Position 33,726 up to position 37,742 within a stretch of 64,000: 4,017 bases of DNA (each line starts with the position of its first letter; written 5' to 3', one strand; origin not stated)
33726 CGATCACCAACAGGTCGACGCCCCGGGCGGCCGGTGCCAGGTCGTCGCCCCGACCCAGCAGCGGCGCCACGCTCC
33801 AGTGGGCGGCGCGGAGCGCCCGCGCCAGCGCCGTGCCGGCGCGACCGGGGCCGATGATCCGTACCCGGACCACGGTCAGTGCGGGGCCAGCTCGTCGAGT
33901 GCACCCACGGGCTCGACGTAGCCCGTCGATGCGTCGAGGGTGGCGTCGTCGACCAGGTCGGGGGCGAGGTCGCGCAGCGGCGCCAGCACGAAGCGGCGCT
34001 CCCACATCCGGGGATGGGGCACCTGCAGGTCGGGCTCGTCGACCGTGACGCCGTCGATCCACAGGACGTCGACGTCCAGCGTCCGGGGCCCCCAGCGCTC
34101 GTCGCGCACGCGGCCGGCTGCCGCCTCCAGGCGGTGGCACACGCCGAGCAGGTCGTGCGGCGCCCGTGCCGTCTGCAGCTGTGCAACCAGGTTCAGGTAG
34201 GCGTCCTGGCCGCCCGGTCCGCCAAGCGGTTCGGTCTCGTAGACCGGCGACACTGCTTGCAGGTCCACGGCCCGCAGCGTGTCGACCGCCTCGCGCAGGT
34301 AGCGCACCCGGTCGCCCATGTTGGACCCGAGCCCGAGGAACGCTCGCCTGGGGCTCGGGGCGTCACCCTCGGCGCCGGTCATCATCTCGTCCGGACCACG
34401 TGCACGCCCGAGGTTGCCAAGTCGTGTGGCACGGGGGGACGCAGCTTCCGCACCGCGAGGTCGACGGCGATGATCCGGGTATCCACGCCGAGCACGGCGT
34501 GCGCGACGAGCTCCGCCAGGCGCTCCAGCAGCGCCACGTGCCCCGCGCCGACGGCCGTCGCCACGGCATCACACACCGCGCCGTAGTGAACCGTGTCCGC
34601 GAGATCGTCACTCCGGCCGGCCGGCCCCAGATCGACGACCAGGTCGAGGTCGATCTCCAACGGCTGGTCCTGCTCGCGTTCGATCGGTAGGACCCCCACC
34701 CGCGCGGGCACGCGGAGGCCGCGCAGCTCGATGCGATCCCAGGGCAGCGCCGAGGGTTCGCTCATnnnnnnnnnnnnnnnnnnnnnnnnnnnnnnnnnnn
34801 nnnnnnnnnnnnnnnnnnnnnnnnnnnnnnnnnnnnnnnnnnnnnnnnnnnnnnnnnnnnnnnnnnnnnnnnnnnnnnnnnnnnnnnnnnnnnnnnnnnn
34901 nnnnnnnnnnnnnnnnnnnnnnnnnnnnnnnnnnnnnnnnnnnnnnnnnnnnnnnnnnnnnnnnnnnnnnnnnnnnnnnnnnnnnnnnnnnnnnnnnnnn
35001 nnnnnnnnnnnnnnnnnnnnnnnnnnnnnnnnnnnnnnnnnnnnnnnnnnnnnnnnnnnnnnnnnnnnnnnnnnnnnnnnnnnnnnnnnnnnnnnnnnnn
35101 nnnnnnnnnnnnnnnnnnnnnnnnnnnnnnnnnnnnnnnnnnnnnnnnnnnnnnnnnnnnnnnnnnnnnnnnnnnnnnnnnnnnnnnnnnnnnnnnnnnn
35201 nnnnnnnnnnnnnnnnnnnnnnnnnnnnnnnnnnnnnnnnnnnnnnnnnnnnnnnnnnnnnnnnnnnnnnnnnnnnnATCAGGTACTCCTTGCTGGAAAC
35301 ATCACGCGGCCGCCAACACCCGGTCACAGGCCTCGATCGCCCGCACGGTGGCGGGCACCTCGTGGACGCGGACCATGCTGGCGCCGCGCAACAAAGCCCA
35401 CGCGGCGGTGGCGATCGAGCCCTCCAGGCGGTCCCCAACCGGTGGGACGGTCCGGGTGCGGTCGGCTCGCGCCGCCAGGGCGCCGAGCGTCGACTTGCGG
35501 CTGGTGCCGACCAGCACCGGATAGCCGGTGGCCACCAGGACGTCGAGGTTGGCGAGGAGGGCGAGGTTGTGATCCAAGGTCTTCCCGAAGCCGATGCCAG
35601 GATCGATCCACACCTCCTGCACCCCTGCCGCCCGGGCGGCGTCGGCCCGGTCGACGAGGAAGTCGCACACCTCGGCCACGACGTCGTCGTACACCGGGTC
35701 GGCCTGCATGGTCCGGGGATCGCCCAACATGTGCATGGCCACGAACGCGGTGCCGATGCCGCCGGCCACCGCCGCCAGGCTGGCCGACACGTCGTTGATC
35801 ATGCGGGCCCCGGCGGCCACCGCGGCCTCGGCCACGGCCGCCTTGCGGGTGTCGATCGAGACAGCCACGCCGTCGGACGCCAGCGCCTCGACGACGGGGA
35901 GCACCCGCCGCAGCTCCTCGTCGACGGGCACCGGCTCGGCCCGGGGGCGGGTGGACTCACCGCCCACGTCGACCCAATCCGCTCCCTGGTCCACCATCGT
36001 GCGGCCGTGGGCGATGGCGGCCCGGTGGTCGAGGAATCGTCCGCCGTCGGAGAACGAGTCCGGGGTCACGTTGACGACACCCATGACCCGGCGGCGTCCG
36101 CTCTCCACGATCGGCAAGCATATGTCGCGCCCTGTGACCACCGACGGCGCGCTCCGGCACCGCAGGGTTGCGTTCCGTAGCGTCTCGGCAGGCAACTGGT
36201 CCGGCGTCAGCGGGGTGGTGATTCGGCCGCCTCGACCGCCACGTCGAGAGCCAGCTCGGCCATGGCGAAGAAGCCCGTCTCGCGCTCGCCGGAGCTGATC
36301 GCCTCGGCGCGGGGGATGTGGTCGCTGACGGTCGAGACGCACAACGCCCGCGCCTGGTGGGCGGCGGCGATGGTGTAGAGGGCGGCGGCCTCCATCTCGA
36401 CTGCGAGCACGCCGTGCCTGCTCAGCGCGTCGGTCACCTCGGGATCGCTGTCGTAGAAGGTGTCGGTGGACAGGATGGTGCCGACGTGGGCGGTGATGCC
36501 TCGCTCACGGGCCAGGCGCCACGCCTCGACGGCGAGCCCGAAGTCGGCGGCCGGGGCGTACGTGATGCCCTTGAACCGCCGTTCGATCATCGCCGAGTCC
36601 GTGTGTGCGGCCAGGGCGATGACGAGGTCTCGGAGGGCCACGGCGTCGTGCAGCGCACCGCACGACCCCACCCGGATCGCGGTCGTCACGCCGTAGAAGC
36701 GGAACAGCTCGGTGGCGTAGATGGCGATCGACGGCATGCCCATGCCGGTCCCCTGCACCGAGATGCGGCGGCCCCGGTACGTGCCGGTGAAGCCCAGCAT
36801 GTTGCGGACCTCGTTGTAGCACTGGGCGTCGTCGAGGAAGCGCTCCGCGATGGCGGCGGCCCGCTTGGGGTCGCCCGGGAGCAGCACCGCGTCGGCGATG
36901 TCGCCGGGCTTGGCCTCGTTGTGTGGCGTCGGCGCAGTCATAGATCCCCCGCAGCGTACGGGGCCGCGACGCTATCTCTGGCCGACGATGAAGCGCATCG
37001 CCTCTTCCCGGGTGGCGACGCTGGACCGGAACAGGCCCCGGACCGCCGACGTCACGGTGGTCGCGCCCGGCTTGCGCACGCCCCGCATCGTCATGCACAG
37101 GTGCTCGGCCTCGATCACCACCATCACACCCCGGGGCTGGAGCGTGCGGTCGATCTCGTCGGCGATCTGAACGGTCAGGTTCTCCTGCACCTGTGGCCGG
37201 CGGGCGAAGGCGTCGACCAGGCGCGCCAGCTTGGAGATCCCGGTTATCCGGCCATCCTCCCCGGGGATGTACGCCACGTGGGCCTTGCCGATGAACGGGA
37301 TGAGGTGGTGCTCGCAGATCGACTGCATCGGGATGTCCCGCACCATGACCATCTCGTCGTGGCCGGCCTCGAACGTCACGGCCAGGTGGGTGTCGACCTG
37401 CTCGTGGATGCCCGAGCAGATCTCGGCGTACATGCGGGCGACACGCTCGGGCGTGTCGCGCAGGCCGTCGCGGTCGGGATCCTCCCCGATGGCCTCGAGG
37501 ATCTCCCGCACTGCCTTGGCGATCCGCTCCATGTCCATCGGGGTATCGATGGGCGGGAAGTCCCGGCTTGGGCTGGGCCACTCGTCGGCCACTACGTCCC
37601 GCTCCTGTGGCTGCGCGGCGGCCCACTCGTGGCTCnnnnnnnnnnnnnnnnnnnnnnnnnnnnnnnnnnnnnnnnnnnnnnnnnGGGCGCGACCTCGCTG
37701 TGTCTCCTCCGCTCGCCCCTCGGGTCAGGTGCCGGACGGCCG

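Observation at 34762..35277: Cys-less phosphatase-fold gene (HQX5R) translationally coupled inside the folate operon between folP and folB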

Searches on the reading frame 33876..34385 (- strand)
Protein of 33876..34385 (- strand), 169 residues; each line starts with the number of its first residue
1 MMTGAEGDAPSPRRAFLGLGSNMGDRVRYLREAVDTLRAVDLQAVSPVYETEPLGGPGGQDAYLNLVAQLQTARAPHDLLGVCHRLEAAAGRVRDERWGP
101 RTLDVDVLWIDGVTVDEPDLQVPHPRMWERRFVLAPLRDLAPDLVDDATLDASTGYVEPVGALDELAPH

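Call 3: search_protein_families(library=pfam, proteins=[window:33876-34385:-], max_evalue=1)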
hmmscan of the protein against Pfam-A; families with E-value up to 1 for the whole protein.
window:33876-34385:- (169 aa): 2 families
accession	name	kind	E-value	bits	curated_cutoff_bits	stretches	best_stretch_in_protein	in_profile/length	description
PF01288.25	HPPK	-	9e-39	132.9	25.7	1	16-142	1-116/116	7,8-dihydro-6-hydroxymethylpterin-pyrophosphokinase (HPPK)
PF13182.11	DUF4007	-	0.4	10.2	27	1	17-68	40-91/288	Protein of unknown function (DUF4007)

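Call 4: search_protein_families(library=ncbifam, proteins=[window:33876-34385:-], max_evalue=1)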
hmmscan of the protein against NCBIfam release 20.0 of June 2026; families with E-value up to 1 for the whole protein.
window:33876-34385:- (169 aa): 3 families
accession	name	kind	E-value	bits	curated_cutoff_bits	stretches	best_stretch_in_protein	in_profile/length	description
TIGR01498.1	folK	equivalog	1.6e-39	134.9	54.1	1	15-142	1-128/128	2-amino-4-hydroxy-6-hydroxymethyldihydropteridine diphosphokinase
NF010692.0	PRK14092.1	equivalog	7.5e-29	100.6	234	1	10-145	5-141/163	2-amino-4-hydroxy-6-hydroxymethyldihydropteridine diphosphokinase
NF007595.0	PRK10239.1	equivalog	4e-25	88.4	252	1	15-145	4-137/159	2-amino-4-hydroxy-6-hydroxymethyldihydropteridine diphosphokinase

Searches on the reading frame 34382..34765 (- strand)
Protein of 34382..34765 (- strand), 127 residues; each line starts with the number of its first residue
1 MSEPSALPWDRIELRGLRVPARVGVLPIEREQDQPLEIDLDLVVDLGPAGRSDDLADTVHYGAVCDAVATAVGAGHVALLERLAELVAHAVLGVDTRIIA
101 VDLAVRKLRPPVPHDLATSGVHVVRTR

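Call 3: search_protein_families(library=pfam, proteins=[window:34382-34765:-], max_evalue=1)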
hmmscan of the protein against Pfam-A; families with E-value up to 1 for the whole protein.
window:34382-34765:- (127 aa): 1 family
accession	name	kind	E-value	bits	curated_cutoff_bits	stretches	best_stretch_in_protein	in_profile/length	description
PF02152.23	FolB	-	7.4e-29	101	31.8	1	12-123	1-112/113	Dihydroneopterin aldolase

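Call 4: search_protein_families(library=ncbifam, proteins=[window:34382-34765:-], max_evalue=1)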
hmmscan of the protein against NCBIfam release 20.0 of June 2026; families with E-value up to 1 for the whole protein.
window:34382-34765:- (127 aa): 4 families
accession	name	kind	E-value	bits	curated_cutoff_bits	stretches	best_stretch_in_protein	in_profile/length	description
TIGR00525.1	folB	equivalog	2.4e-26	92.5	72.15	1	10-125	1-116/116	dihydroneopterin aldolase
TIGR00526.1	folB_dom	domain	4.8e-23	81.6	45.05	1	10-126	2-118/122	FolB domain-containing protein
NF008614.0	PRK11593.1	equivalog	1.7e-09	38.1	184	1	16-92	8-84/119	bifunctional dihydroneopterin aldolase/7,8-dihydroneopterin epimerase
NF008418.0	PRK11245.1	equivalog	7.2e-05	22.9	152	1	11-92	7-88/121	dihydroneopterin triphosphate 2'-epimerase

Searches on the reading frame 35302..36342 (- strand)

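Call 3: search_protein_families(library=pfam, proteins=[window:35302-36342:-], max_evalue=1)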
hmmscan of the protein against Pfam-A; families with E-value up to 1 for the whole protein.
window:35302-36342:- (346 aa): 1 family
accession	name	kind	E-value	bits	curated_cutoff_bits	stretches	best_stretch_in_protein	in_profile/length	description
PF00809.28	Pterin_bind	-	2.5e-76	257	25.5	1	87-327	1-244/244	Pterin binding enzyme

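Call 4: search_protein_families(library=ncbifam, proteins=[window:35302-36342:-], max_evalue=1)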
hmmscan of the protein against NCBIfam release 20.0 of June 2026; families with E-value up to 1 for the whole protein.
window:35302-36342:- (346 aa): 6 families
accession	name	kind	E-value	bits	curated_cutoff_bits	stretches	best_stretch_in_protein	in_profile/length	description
TIGR01496.1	DHPS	equivalog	7.4e-87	291.2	162.6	1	86-340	2-256/258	dihydropteroate synthase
NF008625.0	PRK11613.1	equivalog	1.4e-71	240.8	455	1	83-344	14-274/282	dihydropteroate synthase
NF033502.0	Sul4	exception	3.6e-50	171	600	1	83-341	4-274/277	sulfonamide-resistant dihydropteroate synthase Sul4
NF000295.1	Sul2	exception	2.9e-32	112.5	575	1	86-330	7-251/271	sulfonamide-resistant dihydropteroate synthase Sul2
NF000296.1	Sul3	exception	6e-29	101.4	475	1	85-335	3-255/263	sulfonamide-resistant dihydropteroate synthase Sul3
NF000294.1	Sul1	exception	1.8e-23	83.7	600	1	86-337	3-256/278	sulfonamide-resistant dihydropteroate synthase Sul1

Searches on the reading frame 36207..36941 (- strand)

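Call 3: search_protein_families(library=pfam, proteins=[window:36207-36941:-], max_evalue=1)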
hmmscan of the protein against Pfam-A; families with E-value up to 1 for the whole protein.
window:36207-36941:- (244 aa): 1 family
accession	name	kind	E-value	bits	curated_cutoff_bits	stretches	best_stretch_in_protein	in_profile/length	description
PF01048.26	PNP_UDP_1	-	1.4e-38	133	25.1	1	19-211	3-202/233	Phosphorylase superfamily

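Call 4: search_protein_families(library=ncbifam, proteins=[window:36207-36941:-], max_evalue=1)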
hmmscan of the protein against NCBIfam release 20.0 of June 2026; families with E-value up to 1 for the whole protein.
window:36207-36941:- (244 aa): 17 families
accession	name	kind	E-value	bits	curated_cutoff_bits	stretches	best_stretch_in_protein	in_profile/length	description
NF004489.0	PRK05819.1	subfamily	3.3e-98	327.6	230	1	5-236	3-234/236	DeoD-type purine-nucleoside phosphorylase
NF009914.0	PRK13374.1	subfamily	2.1e-87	292.6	338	1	5-236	3-234/235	DeoD-type purine-nucleoside phosphorylase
TIGR00107.1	deoD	equivalog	1.5e-85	286.4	232.25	1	7-235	1-229/232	purine-nucleoside phosphorylase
TIGR01718.1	Uridine-psphlse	equivalog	1.5e-30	106.3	280.3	1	11-239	7-241/245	uridine phosphorylase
NF008383.0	PRK11178.1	equivalog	3.3e-25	88.8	262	1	17-214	20-233/254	uridine phosphorylase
NF004079.0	PRK05584.1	equivalog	4.9e-15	55.7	169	1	47-208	30-199/232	5'-methylthioadenosine/adenosylhomocysteine nucleosidase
TIGR01704.1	MTA_SAH-Nsdase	equivalog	1.1e-09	38.1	73.8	1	51-212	33-202/229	5'-methylthioadenosine/S-adenosylhomocysteine nucleosidase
TIGR03664.1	fut_nucase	equivalog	1.4e-09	38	124.7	1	50-208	27-202/228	futalosine hydrolase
NF005500.0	PRK07115.1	equivalog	1.6e-08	34.1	264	1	59-215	64-219/261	AMP nucleosidase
TIGR03468.1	HpnG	hypoth_equivalog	3.4e-08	33.3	187.1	1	59-232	21-183/212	hopanoid-associated phosphorylase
NF011286.0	PRK14697.1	equivalog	4.7e-07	29.6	260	1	47-212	31-200/233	bifunctional 5'-methylthioadenosine/S-adenosylhomocysteine nucleosidase/phosphatase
NF005213.0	PRK06698.1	equivalog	1e-05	24.5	768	1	46-212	30-200/459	bifunctional 5'-methylthioadenosine/S-adenosylhomocysteine nucleosidase/phosphatase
TIGR01721.1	AMN-like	hypoth_equivalog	6.1e-05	22.3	307.2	1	61-215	63-217/269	AMP nucleosidase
NF005522.0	PRK07164.1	equivalog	9e-05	22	161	1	158-211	136-189/218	5'-methylthioadenosine/S-adenosylhomocysteine nucleosidase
TIGR01719.1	euk_UDPppase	equivalog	0.00039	19.8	249.95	1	17-97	32-122/287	uridine phosphorylase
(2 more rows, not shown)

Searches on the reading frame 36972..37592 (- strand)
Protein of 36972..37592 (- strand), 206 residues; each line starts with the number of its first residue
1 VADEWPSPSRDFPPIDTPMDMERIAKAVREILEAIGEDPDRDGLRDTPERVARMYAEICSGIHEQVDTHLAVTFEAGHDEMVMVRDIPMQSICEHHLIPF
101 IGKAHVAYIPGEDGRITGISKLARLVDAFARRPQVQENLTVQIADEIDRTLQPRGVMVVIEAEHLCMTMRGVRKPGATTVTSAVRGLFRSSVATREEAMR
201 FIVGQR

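Call 3: search_protein_families(library=pfam, proteins=[window:36972-37592:-], max_evalue=1)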
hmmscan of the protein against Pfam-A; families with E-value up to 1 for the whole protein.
window:36972-37592:- (206 aa): 1 family
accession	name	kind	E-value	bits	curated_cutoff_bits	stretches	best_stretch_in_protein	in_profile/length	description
PF01227.27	GTP_cyclohydroI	-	1.4e-77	259.6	27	1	24-202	1-178/179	GTP cyclohydrolase I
